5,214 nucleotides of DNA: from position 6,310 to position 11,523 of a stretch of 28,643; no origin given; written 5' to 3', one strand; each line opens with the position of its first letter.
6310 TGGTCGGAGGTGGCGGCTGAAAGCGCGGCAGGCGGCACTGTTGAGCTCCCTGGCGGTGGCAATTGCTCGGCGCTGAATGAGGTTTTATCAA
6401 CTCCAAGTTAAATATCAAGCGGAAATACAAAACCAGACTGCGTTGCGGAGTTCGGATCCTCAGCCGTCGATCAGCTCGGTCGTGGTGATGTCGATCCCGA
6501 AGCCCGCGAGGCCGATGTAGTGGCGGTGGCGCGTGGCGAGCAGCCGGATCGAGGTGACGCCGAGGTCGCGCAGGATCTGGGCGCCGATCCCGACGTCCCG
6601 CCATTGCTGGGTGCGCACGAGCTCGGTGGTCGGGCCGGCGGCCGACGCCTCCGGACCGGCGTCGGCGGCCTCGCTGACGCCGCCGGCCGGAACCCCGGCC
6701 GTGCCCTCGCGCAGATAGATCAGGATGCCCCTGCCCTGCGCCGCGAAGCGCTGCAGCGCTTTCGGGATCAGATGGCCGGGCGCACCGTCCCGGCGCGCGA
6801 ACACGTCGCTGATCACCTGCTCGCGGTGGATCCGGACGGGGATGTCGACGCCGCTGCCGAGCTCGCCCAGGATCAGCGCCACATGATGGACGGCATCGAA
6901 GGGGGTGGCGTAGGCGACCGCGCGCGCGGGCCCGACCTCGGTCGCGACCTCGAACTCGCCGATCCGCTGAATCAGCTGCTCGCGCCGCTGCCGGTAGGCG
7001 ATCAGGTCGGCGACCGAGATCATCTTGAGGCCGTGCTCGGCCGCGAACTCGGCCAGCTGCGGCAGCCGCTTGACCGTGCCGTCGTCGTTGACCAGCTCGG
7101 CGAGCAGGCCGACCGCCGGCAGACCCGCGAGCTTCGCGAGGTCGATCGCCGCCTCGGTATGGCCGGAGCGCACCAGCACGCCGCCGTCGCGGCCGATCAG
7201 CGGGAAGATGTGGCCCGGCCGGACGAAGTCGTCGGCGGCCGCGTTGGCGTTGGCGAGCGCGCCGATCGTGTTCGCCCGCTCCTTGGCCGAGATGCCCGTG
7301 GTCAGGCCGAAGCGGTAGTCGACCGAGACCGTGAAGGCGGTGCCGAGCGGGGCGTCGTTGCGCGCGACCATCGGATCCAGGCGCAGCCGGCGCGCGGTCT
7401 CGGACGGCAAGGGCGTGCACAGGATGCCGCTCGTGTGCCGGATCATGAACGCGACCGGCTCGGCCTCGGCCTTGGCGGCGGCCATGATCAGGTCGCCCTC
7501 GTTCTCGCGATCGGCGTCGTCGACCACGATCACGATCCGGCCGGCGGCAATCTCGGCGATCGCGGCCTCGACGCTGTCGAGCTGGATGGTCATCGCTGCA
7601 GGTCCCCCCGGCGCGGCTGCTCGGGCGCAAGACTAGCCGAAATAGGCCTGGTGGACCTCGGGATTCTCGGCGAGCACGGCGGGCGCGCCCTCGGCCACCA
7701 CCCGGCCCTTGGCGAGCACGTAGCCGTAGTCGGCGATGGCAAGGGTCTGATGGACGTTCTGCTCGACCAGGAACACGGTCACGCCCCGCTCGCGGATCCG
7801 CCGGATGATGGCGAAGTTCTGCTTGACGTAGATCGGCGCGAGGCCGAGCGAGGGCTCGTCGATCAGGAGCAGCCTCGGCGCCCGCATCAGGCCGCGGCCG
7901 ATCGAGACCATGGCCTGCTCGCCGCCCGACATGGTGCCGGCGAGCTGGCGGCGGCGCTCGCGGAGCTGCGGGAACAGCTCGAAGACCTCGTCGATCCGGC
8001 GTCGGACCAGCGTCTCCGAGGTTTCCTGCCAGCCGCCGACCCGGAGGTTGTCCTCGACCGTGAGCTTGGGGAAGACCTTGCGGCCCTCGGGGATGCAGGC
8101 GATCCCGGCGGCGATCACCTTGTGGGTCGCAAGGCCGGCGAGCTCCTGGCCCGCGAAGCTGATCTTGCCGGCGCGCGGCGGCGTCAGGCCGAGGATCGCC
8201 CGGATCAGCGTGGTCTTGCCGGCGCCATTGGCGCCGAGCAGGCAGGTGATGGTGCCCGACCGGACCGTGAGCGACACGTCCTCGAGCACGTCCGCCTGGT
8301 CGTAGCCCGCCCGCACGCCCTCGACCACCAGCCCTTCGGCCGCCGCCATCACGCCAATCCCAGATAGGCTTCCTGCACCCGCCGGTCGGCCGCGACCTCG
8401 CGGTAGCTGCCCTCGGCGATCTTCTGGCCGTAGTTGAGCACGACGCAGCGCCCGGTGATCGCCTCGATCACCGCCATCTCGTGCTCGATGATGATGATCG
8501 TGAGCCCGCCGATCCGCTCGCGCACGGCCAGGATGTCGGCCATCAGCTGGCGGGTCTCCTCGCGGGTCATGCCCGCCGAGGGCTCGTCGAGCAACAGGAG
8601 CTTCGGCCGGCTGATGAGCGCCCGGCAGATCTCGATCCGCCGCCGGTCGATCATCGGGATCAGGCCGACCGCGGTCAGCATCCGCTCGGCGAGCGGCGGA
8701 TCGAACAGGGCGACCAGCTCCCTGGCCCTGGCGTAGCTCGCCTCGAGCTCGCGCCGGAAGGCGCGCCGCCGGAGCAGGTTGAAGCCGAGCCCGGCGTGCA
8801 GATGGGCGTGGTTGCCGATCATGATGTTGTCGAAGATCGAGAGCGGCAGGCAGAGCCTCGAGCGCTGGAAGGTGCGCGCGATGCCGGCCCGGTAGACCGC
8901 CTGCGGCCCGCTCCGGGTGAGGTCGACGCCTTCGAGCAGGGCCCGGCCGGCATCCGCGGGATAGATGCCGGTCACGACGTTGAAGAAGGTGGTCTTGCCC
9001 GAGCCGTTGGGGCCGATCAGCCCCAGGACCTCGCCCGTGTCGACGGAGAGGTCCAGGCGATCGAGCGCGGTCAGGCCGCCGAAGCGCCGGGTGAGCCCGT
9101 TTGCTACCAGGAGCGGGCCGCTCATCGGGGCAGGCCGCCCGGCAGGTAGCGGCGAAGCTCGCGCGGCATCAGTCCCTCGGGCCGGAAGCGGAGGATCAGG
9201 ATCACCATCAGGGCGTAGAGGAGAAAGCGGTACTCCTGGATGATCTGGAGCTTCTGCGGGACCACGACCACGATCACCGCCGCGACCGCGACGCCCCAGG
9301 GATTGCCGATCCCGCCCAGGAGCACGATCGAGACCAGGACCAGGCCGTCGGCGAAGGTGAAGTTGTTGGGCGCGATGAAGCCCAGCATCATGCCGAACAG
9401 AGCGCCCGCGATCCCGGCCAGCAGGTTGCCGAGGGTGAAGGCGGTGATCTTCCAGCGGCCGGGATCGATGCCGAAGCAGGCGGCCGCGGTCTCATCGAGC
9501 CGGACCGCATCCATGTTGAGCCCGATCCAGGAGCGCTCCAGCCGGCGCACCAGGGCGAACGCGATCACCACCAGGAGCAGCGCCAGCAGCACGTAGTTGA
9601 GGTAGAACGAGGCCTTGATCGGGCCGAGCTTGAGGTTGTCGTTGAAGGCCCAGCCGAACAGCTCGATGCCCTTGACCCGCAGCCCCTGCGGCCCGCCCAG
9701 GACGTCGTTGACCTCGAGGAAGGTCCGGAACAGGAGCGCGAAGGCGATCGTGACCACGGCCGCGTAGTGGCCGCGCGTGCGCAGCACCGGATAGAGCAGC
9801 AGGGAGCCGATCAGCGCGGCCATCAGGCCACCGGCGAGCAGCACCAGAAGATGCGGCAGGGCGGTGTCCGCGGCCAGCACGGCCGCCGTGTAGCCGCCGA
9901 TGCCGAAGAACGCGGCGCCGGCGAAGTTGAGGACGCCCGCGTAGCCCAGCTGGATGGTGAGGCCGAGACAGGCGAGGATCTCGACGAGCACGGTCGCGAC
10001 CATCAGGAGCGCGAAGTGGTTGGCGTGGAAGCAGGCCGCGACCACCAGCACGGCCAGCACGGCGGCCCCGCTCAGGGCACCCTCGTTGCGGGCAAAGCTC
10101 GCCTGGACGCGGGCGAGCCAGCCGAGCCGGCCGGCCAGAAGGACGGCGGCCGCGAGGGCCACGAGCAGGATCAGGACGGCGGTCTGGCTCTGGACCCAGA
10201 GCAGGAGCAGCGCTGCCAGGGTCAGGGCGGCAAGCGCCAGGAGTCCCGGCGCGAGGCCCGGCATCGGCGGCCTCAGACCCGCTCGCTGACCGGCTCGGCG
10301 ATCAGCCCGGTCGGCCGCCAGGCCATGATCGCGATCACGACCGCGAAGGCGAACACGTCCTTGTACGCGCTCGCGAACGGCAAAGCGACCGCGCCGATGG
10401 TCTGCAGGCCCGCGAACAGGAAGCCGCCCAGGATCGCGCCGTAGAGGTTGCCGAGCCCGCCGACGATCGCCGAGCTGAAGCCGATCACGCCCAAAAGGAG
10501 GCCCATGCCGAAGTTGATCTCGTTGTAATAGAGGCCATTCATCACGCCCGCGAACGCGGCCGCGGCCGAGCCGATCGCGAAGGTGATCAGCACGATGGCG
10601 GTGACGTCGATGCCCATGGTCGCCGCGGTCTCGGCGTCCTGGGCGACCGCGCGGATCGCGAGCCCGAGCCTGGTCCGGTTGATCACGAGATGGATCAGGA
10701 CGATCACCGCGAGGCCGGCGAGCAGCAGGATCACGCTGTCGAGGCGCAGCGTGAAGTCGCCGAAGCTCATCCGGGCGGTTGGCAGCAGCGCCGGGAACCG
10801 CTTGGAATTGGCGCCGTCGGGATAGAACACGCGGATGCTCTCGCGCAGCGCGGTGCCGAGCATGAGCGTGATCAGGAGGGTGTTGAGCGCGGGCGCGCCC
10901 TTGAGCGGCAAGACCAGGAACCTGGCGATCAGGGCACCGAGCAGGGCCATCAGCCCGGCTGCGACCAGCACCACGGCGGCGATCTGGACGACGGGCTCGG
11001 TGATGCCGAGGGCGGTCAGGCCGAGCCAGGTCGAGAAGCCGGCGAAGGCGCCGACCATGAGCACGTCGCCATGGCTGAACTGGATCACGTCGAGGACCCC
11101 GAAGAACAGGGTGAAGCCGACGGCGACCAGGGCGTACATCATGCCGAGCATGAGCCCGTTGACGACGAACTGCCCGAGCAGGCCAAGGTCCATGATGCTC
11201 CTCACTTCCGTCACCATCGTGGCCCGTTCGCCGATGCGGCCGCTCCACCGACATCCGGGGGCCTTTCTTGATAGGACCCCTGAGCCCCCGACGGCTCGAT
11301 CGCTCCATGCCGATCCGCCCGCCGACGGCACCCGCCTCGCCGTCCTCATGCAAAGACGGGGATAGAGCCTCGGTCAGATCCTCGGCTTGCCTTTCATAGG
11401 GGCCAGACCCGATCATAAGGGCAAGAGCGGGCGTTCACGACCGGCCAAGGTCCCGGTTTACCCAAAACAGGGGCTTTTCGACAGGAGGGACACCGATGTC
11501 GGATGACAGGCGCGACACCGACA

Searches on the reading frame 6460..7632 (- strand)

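Call 76: search_protein_families(library=pfam, proteins=[window:6460-7632:-], max_evalue=0.0001)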
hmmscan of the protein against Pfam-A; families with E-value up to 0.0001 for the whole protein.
window:6460-7632:- (390 aa): 2 families
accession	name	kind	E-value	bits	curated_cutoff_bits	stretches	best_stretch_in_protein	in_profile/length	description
PF00926.24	DHBP_synthase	-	2.4e-80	269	26.4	1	22-213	1-191/191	3,4-dihydroxy-2-butanone 4-phosphate synthase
PF00925.25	GTP_cyclohydro2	-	4.2e-32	111.4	23.3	1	226-384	5-162/165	GTP cyclohydrolase II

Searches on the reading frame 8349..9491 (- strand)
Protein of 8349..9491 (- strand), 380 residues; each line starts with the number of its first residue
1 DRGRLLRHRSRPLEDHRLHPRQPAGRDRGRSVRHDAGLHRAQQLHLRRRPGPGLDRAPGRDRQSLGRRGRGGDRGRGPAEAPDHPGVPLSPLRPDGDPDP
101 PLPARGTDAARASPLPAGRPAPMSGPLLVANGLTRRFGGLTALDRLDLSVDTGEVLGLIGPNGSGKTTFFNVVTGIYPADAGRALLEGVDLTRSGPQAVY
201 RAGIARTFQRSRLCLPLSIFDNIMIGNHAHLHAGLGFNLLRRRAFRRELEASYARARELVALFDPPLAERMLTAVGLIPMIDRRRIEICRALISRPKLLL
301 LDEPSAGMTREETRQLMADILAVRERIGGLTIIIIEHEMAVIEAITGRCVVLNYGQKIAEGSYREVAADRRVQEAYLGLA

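Call 76: search_protein_families(library=pfam, proteins=[window:8349-9491:-], max_evalue=0.0001)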
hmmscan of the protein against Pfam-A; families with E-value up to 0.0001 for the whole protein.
window:8349-9491:- (380 aa): 2 families
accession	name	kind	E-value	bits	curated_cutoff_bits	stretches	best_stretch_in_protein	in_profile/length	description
PF00005.33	ABC_tran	-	6.6e-22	79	25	1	143-305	1-136/137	ABC transporter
PF12399.14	BCA_ABC_TP_C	-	5.7e-09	35.8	25.5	1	356-378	1-23/27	Branched-chain amino acid ATP-binding cassette transporter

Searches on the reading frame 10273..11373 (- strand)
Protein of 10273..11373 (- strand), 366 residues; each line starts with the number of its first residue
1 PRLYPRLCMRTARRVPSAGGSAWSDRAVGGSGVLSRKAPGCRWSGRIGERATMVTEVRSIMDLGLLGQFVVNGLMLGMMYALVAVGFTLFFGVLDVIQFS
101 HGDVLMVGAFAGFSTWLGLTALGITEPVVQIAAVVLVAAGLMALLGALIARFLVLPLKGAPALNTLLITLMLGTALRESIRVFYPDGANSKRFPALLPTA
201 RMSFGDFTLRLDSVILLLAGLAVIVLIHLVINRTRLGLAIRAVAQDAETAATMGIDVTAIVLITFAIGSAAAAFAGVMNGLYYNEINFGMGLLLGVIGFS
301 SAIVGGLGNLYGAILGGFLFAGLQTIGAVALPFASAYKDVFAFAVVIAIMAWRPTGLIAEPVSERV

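Call 76: search_protein_families(library=pfam, proteins=[window:10273-11373:-], max_evalue=0.0001)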
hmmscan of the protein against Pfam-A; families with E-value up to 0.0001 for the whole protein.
window:10273-11373:- (366 aa): 1 family
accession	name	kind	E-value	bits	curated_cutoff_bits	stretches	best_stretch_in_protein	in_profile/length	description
PF02653.21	BPD_transp_2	-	4.5e-41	141.2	26.8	1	70-350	2-269/269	Branched-chain amino acid transport system / permease component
